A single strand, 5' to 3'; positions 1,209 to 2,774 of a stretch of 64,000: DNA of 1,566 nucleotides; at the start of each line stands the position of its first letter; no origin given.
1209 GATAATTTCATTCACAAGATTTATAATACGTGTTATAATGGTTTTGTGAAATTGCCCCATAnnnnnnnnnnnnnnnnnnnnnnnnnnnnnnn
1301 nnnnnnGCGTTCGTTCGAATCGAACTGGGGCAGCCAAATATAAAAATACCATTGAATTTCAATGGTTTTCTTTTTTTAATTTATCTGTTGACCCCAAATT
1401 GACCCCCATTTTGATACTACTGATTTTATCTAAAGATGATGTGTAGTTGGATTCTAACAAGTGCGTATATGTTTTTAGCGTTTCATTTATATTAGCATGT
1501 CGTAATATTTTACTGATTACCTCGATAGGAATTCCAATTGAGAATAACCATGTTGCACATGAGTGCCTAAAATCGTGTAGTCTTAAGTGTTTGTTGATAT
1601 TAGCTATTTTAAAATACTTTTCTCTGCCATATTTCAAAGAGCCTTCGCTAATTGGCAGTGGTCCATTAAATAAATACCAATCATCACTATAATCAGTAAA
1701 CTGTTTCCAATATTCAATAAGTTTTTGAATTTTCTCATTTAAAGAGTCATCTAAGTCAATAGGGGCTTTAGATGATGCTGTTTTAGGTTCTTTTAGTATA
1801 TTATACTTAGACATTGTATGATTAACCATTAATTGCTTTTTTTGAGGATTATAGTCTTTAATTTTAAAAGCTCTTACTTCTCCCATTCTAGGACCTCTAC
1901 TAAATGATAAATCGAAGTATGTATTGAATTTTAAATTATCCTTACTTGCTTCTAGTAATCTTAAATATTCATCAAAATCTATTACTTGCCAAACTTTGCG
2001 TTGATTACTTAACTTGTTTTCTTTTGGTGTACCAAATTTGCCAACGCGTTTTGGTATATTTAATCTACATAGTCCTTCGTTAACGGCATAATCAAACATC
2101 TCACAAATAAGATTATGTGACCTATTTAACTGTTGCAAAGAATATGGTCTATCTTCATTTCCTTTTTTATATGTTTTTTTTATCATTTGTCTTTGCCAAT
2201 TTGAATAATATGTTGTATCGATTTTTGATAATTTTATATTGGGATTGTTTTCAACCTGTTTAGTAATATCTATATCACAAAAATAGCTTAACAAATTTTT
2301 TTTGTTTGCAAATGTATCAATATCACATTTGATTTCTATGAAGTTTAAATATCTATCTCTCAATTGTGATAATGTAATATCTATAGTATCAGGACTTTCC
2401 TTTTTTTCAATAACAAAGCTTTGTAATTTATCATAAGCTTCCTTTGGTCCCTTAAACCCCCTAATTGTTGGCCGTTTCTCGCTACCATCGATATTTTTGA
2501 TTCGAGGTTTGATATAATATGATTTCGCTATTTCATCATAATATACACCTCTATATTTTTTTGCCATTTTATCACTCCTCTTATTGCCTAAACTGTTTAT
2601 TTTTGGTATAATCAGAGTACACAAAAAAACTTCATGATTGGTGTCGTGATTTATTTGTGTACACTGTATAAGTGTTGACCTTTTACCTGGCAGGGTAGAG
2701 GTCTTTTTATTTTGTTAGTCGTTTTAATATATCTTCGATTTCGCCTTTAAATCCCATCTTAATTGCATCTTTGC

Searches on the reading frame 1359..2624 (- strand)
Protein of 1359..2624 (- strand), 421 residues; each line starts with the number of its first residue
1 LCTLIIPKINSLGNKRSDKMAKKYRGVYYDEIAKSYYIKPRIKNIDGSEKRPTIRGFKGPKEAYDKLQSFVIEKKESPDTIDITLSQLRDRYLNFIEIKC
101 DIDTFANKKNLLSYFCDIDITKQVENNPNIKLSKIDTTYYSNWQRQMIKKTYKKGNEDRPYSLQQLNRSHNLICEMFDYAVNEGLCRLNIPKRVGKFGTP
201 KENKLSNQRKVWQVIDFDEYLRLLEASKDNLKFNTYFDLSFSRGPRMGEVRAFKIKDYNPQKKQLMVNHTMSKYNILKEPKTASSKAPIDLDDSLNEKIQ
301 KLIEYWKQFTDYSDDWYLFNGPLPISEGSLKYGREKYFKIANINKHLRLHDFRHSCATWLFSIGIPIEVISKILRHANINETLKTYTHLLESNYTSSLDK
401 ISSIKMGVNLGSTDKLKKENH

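Call 110: search_protein_families(library=pfam, proteins=[window:1359-2624:-], max_evalue=0.00001)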
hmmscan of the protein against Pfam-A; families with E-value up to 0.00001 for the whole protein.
window:1359-2624:- (421 aa): 1 family
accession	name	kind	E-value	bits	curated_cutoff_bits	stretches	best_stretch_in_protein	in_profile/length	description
PF00589.27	Phage_integrase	-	9.3e-19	68.3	27.1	1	214-390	2-169/172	Phage integrase family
